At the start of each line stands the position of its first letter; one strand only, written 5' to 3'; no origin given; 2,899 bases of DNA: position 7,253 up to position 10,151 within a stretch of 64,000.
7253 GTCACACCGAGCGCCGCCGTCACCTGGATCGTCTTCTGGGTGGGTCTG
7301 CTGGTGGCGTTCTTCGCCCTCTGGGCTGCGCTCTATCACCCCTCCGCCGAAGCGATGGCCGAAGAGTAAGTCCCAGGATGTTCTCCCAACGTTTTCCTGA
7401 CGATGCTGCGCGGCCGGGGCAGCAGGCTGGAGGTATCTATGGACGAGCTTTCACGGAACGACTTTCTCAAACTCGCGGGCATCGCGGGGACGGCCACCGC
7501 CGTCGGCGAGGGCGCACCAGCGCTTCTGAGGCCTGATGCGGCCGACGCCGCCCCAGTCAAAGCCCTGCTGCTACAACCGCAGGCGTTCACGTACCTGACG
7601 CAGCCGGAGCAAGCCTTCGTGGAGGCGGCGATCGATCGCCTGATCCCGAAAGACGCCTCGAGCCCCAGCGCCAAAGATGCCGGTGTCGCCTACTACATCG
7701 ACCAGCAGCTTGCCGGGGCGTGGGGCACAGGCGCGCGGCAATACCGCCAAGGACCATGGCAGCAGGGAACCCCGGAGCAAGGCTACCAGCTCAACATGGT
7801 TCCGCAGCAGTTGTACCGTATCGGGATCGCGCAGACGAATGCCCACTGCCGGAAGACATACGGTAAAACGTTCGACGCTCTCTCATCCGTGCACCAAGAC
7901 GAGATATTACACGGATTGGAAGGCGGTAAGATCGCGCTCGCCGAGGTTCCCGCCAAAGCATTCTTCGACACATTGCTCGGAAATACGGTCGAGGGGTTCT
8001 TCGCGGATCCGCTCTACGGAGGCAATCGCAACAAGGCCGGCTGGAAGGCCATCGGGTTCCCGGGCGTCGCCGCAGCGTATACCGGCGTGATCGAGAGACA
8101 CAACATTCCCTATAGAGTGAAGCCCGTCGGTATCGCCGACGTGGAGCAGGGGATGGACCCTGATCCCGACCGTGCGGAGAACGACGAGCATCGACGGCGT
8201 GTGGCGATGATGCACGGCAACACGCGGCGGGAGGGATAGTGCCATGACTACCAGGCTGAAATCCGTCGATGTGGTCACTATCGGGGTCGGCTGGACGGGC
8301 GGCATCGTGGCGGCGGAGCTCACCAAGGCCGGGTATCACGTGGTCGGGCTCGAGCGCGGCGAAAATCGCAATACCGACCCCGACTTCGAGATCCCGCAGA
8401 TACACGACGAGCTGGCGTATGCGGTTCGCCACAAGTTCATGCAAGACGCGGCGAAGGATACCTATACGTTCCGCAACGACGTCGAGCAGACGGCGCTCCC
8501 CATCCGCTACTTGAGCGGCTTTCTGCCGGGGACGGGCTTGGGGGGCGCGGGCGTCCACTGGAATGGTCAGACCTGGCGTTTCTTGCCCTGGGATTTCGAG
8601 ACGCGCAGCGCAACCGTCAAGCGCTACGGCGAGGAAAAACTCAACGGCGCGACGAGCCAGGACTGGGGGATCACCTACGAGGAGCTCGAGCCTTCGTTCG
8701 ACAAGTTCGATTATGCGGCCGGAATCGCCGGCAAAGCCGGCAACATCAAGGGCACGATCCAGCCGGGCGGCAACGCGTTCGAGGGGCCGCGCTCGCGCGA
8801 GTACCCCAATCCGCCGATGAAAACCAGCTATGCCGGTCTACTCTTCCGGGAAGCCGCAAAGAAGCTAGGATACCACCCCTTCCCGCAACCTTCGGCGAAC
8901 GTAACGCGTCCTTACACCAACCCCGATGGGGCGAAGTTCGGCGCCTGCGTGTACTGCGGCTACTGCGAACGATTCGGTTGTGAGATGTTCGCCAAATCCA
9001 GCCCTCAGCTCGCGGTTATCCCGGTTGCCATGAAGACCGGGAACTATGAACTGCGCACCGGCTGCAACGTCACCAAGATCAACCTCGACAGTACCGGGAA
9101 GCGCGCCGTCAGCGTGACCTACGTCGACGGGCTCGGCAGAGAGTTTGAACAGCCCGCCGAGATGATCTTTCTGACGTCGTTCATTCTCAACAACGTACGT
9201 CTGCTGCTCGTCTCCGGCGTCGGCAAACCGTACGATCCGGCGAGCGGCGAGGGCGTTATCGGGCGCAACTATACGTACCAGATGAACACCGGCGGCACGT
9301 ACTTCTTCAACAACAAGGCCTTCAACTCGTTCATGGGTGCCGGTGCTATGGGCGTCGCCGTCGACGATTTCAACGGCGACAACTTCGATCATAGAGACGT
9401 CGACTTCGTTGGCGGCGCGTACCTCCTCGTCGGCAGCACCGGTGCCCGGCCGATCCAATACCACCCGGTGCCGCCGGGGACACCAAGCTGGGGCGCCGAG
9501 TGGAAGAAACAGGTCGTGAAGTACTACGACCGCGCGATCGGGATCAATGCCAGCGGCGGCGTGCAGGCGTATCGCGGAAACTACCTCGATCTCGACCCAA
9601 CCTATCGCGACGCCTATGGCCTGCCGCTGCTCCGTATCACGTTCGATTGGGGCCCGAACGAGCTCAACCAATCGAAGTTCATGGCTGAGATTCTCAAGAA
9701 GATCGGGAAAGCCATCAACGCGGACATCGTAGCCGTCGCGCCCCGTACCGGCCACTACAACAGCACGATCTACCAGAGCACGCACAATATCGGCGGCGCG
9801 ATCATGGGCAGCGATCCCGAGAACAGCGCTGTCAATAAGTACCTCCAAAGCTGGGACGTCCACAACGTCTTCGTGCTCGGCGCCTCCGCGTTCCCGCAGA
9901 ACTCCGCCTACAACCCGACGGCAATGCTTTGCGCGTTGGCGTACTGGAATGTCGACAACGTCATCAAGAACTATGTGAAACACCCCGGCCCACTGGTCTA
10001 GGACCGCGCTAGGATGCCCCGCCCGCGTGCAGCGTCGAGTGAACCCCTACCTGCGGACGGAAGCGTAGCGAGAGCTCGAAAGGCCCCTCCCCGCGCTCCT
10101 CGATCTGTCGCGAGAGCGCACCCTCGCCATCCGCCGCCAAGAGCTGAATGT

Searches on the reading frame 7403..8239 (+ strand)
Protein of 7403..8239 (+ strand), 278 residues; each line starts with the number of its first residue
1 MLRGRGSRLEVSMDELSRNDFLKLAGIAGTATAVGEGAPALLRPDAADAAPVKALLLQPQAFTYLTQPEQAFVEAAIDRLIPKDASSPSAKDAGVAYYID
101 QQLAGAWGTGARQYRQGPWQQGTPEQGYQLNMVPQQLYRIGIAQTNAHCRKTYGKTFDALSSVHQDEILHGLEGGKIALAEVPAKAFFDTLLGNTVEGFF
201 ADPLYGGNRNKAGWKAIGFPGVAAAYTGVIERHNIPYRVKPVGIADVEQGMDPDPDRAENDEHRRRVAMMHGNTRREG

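Call 41: search_protein_families(library=pfam, max_evalue=0.00001, proteins=[window:7403-8239:+])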
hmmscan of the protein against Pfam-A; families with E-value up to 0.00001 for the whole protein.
window:7403-8239:+ (278 aa): 1 family
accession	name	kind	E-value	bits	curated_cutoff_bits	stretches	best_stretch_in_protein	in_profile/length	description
PF13618.11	Gluconate_2-dh3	-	3.3e-34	118.6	23.4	1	68-221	2-135/135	Gluconate 2-dehydrogenase subunit 3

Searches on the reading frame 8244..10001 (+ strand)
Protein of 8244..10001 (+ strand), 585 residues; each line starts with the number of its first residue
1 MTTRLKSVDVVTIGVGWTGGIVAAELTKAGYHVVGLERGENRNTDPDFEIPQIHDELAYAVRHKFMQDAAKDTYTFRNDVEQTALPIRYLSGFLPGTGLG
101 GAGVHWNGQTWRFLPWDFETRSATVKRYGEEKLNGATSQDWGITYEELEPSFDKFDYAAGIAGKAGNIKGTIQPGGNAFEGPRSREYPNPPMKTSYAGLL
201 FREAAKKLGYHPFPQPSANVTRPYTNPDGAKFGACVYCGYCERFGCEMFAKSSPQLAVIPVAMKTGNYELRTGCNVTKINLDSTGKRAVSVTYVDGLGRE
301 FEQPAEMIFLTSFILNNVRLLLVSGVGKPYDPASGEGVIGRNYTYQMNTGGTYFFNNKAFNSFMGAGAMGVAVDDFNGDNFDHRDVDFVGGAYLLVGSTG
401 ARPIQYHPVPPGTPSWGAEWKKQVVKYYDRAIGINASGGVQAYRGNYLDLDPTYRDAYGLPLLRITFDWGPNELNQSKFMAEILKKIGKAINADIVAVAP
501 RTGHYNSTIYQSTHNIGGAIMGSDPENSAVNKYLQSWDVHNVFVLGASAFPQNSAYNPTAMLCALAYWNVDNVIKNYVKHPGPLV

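Call 41: search_protein_families(library=pfam, max_evalue=0.00001, proteins=[window:8244-10001:+])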
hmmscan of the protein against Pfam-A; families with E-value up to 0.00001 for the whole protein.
window:8244-10001:+ (585 aa): 2 families
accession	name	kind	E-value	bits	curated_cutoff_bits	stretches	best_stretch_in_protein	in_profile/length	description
PF05199.19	GMC_oxred_C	-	6.9e-19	69.2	24.6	1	446-566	5-139/139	GMC oxidoreductase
PF00732.25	GMC_oxred_N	-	2.6e-10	40.9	23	1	232-344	108-214/218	GMC oxidoreductase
